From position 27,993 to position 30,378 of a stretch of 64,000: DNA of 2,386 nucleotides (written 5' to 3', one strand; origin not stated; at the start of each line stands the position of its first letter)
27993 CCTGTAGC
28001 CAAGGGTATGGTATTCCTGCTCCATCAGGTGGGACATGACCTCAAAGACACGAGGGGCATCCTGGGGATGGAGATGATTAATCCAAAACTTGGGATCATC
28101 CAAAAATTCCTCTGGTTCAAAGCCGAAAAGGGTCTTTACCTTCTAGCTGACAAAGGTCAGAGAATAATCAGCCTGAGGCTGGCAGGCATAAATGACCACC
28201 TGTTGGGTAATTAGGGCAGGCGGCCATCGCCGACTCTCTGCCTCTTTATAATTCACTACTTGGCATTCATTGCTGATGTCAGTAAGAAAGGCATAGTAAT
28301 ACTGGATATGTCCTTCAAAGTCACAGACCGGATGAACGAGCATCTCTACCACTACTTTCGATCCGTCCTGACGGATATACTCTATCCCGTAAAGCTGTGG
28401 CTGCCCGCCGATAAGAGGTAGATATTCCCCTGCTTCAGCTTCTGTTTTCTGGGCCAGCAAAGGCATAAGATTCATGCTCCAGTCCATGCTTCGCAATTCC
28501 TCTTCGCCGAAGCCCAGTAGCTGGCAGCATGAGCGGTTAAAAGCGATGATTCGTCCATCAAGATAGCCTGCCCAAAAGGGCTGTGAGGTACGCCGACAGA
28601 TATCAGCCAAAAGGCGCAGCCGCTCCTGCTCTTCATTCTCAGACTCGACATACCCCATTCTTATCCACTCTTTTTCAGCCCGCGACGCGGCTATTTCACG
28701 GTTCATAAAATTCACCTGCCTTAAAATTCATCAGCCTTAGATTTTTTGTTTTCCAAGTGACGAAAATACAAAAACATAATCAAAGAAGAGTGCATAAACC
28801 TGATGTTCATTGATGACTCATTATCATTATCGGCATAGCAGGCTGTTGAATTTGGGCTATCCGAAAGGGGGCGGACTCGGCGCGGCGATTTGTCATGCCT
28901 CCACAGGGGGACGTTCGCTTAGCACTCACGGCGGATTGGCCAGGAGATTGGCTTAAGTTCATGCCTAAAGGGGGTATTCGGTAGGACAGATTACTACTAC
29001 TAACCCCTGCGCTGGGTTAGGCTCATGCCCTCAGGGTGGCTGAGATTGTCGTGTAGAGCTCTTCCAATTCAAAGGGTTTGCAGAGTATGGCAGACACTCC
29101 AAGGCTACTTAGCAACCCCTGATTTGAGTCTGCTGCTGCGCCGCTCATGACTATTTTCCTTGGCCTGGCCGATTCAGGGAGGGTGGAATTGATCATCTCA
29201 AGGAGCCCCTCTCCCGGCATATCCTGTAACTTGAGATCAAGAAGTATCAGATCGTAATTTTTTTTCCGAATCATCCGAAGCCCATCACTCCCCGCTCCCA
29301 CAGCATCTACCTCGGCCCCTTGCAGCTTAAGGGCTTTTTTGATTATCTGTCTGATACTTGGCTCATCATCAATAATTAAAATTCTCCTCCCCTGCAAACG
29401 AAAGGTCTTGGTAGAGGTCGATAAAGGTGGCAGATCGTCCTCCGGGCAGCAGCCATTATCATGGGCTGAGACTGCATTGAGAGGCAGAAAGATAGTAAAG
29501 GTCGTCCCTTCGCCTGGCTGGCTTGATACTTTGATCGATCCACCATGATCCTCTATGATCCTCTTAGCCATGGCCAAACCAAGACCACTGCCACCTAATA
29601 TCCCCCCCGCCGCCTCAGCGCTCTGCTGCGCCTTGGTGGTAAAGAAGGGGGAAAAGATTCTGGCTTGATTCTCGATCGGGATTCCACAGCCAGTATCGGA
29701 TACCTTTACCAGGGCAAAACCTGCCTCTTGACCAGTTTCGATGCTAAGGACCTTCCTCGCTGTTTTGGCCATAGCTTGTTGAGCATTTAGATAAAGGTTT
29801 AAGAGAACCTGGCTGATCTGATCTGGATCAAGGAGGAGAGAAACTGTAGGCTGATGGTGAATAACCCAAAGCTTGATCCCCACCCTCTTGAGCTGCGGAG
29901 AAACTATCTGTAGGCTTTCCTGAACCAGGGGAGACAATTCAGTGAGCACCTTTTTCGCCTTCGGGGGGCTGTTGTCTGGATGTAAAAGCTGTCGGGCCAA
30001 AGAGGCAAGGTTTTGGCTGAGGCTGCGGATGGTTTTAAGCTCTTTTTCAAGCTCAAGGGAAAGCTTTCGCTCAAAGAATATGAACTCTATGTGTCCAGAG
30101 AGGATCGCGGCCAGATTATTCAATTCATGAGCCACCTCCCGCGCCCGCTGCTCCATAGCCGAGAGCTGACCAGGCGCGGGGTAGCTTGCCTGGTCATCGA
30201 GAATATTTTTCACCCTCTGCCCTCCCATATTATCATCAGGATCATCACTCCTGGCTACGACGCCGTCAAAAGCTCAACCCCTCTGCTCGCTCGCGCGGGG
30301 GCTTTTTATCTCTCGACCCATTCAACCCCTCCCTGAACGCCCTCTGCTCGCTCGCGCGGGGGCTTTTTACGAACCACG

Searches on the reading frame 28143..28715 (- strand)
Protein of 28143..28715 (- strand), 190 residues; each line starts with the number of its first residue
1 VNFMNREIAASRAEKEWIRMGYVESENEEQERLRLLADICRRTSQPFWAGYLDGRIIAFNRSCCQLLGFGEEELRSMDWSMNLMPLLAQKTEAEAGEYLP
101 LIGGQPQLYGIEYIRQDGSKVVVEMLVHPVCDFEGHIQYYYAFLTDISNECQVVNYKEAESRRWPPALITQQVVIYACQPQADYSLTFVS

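Call 7: search_protein_families(library=pfam, proteins=[window:28143-28715:-])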
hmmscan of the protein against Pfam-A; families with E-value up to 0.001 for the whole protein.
window:28143-28715:- (190 aa): 4 families
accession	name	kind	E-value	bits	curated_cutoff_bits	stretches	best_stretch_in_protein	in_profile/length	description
PF13426.13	PAS_9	-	7.3e-08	33.1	27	1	52-148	9-102/103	PAS domain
PF08448.16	PAS_4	-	1.6e-06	28.8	23.1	1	52-149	13-107/110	PAS fold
PF00989.32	PAS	-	9.3e-06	26.1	22.6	1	52-147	19-113/113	PAS fold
PF08447.18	PAS_3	-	0.0008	20.1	25.6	0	57-141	2-86/89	PAS fold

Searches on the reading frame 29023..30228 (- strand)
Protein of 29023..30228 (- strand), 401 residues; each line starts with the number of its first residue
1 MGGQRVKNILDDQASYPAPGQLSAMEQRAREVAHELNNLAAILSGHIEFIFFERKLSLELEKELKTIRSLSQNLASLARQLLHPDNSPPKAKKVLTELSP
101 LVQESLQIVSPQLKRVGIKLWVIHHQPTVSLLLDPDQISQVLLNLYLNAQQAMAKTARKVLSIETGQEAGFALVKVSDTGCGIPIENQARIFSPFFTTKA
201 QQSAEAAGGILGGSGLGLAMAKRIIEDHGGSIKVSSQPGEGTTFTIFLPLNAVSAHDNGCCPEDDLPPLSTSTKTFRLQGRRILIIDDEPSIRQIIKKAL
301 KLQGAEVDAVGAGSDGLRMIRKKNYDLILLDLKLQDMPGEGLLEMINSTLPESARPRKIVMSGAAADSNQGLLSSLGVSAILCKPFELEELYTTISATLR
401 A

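Call 7: search_protein_families(library=pfam, proteins=[window:29023-30228:-])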
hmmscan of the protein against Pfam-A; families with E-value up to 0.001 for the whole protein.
window:29023-30228:- (401 aa): 2 families
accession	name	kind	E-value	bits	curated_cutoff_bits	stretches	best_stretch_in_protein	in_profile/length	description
PF02518.31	HATPase_c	-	6.5e-26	91.4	26.4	1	134-251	2-110/111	Histidine kinase-, DNA gyrase B-, and HSP90-like ATPase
PF00072.30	Response_reg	-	2.1e-18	67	30.2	1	283-395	1-110/111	Response regulator receiver domain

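Call 15: find_encoding_contigs(protein=window:29023-30228:-, flank=6000, max_places=10)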
Protein window:29023-30228:- (401 aa): 1 contig read that carries it; 1 place shown.
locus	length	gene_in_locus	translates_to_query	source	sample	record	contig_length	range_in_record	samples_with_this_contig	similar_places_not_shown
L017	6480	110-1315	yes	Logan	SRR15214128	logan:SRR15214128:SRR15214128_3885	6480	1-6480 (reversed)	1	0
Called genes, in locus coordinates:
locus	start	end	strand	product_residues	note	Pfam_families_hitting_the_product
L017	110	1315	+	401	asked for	PF02518:HATPase_c, PF00072:Response_reg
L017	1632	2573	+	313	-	PF00989:PAS (faint), PF08448:PAS_4 (weak), PF13426:PAS_9, PF08447:PAS_3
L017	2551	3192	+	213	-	PF00072:Response_reg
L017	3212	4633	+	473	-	PF00072:Response_reg, PF00158:Sigma54_activat, PF01078:Mg_chelatase (faint), PF14532:Sigma54_activ_2, PF07728:AAA_5, PF25601:AAA_lid_14, PF02954:HTH_8 (weak)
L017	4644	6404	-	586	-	-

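Call 27: find_homologous_proteins(query=window:29023-30228:-, max_evalue=1e-40)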
Query window:29023-30228:- (401 aa): 25 proteins with E <= 1e-40 among 8000 candidates.
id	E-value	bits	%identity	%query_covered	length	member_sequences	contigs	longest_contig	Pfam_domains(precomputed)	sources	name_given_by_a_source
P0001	3.7e-249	844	97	100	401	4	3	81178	PF02518.32,PF00072.31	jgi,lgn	-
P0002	3.7e-142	492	66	95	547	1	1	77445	PF13188.14,PF02518.32,PF00072.31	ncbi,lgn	ncbi:MAG: ATP-binding protein [bacterium]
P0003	2.2e-120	420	58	95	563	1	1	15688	PF13426.14,PF02518.32,PF00072.31,PF14501.13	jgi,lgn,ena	-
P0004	1.4e-116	408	54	95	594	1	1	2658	PF13426.14,PF02518.32,PF00072.31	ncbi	-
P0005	5.2e-114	399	58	57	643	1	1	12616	PF13426.14,PF02518.32,PF00072.31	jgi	-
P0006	2.1e-51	193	31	95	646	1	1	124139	PF08448.17,PF02518.32,PF00512.32,PF03709.22,PF00072.31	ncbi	-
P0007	1.5e-50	191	30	95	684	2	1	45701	PF13185.13,PF01590.33,PF02518.32,PF13492.13,PF00512.32,PF00072.31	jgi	jgi:signal transduction histidine kinase/DNA-binding response OmpR family regulator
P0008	5.7e-49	185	35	91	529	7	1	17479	PF02518.32,PF00512.32,PF00072.31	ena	-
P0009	6.4e-49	185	32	92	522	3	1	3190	PF02518.32,PF00512.32,PF00072.31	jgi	jgi:two-component system NtrC family sensor kinase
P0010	8.0e-47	178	31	91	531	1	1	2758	PF02518.32,PF00512.32,PF00072.31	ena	-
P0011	2.8e-46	177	29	92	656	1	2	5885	PF02518.32,PF00512.32,PF00072.31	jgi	jgi:CheY-like chemotaxis protein/nitrogen-specific signal transduction histidine kinase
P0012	1.4e-45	174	33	64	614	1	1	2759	PF02518.32,PF00072.31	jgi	jgi:signal transduction histidine kinase/DNA-binding response OmpR family regulator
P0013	2.0e-45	174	31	92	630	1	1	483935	PF13188.14,PF02518.32,PF00512.32,PF00072.31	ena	-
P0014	1.4e-44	171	29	92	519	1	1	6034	PF02518.32,PF00512.32,PF00072.31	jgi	jgi:signal transduction histidine kinase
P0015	9.3e-44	168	30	90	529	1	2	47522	PF02518.32,PF00512.32,PF00072.31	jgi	jgi:two-component system NtrC family sensor kinase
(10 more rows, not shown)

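Call 28: find_encoding_contigs(protein=P0001, flank=8000, max_places=6)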
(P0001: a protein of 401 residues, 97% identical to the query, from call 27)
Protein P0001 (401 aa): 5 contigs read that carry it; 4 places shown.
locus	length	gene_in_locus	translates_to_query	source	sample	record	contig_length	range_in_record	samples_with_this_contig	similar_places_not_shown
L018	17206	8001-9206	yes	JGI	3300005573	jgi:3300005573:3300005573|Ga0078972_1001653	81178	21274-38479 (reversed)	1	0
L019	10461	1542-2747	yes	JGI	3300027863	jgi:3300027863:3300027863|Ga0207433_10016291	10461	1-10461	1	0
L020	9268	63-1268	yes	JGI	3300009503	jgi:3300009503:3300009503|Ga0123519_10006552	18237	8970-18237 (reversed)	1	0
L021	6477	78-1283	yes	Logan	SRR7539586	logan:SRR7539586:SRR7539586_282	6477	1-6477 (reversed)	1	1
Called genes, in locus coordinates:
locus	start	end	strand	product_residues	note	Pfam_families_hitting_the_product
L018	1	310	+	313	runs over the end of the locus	PF01145:Band_7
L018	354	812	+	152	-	-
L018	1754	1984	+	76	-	-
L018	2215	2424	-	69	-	PF04070:DUF378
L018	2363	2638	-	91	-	-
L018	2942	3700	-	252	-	PF01171:ATP_bind_3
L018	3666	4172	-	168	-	PF04386:SspB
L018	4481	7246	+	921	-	-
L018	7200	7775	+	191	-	PF01161:PBP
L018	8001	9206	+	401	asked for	PF02518:HATPase_c, PF00072:Response_reg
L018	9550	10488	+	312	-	PF00989:PAS (weak), PF08448:PAS_4 (weak), PF13426:PAS_9 (weak), PF08447:PAS_3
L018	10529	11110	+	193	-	PF00072:Response_reg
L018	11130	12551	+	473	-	PF00072:Response_reg, PF00158:Sigma54_activat, PF01078:Mg_chelatase (faint), PF14532:Sigma54_activ_2, PF07728:AAA_5, PF25601:AAA_lid_14, PF02954:HTH_8 (weak)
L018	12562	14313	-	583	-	-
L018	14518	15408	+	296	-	PF08902:DUF1848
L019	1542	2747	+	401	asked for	PF02518:HATPase_c, PF00072:Response_reg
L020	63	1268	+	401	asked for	PF02518:HATPase_c, PF00072:Response_reg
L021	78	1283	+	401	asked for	PF02518:HATPase_c, PF00072:Response_reg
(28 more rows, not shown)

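Call 29: find_encoding_contigs(protein=P0002, flank=8000, max_places=4)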
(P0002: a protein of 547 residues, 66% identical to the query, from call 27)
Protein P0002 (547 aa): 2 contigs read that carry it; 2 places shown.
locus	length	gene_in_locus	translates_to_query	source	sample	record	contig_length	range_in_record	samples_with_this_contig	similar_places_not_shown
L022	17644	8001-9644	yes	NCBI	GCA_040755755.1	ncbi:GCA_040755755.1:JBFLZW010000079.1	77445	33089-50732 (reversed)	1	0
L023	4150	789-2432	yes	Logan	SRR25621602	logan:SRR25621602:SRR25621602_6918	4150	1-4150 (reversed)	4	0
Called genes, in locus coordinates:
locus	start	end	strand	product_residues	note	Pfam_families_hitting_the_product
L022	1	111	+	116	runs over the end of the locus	PF02627:CMD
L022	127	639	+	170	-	PF04060:FeS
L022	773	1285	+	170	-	-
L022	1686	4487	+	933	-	-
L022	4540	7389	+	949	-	-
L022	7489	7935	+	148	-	PF01161:PBP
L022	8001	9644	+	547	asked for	PF13188:PAS_8 (weak), PF02518:HATPase_c, PF00072:Response_reg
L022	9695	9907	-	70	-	-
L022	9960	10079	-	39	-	PF01934:HepT-like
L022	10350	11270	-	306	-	PF04055:Radical_SAM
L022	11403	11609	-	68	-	-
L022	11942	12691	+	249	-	PF00912:Transgly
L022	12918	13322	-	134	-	PF04994:TfoX_C (faint), PF10391:DNA_pol_lambd_f (faint), PF11731:Cdd1 (faint), PF14520:HHH_5 (weak), PF14229:DUF4332, PF21999:IMS_HHH_1 (faint)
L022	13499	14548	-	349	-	PF17251:Pom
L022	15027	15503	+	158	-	PF03449:GreA_GreB_N, PF01272:GreA_GreB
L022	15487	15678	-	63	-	-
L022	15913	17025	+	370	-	PF01594:AI-2E_transport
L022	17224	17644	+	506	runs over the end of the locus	PF00691:OmpA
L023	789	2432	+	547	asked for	PF13188:PAS_8 (weak), PF02518:HATPase_c, PF00072:Response_reg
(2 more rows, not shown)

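Call 30: find_encoding_contigs(protein=P0003, flank=8000, max_places=4)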
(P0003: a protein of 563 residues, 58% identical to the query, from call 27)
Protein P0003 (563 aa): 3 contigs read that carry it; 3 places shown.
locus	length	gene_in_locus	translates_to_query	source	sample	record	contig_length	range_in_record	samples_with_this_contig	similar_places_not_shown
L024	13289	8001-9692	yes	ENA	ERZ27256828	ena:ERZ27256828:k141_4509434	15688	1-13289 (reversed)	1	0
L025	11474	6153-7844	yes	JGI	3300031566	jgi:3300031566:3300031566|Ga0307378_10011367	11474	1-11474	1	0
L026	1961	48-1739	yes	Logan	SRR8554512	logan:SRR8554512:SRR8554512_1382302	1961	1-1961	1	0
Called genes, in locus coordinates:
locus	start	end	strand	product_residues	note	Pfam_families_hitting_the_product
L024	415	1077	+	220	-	PF02254:TrkA_N, PF02558:ApbA (weak)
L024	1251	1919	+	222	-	PF02254:TrkA_N, PF02080:TrkA_C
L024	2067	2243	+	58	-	-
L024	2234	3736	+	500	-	PF02386:TrkH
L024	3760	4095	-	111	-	-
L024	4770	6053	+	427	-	PF15892:BNR_4 (faint)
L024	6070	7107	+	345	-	PF01875:Memo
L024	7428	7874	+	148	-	PF01161:PBP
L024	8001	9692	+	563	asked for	PF13426:PAS_9, PF02518:HATPase_c, PF14501:HATPase_c_5 (weak), PF00072:Response_reg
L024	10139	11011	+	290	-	PF00989:PAS (weak), PF08448:PAS_4 (weak), PF13426:PAS_9 (weak), PF08447:PAS_3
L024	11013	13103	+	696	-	-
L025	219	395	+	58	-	-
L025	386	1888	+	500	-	PF02386:TrkH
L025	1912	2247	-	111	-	-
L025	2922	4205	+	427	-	PF15892:BNR_4 (faint)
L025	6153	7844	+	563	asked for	PF13426:PAS_9, PF02518:HATPase_c, PF14501:HATPase_c_5 (weak), PF00072:Response_reg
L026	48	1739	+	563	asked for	PF13426:PAS_9, PF02518:HATPase_c, PF14501:HATPase_c_5 (weak), PF00072:Response_reg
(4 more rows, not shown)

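Call 36: find_related_loci(query=A2, collection=metagenome_contigs, flank=4000)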
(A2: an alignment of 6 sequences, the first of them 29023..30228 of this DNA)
Query A2 (401 aa) in metagenome_contigs; peptide patterns used: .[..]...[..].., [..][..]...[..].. (x = any residue, [..] = any of these).
284 stretches matched a pattern; 123 encode a relative of the query (tblastn E <= 1e-3); the best 80 are kept; 80 distinct loci.
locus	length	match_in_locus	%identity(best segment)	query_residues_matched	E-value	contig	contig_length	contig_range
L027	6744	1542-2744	97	1-401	0e+0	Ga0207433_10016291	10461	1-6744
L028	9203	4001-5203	97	1-401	0e+0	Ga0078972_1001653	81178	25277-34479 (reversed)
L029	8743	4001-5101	58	21-399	2e-121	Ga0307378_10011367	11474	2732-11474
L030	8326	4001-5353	58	21-399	2e-76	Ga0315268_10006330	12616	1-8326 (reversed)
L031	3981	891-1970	33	21-399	4e-42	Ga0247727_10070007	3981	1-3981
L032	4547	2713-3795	33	21-396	2e-42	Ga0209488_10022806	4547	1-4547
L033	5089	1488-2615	30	11-399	4e-40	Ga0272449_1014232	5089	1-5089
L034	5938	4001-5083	32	21-396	2e-39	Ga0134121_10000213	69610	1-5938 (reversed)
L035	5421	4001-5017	31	21-367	4e-33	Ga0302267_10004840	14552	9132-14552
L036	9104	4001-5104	27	21-399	6e-33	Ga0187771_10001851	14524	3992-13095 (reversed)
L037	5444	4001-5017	31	21-367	4e-33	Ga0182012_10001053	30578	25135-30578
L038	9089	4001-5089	27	21-401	1e-32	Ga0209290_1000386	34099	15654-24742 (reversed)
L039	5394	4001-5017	31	21-367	6e-33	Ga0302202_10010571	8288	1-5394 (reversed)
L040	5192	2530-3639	28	21-400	2e-32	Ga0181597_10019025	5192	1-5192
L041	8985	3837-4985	29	21-399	2e-32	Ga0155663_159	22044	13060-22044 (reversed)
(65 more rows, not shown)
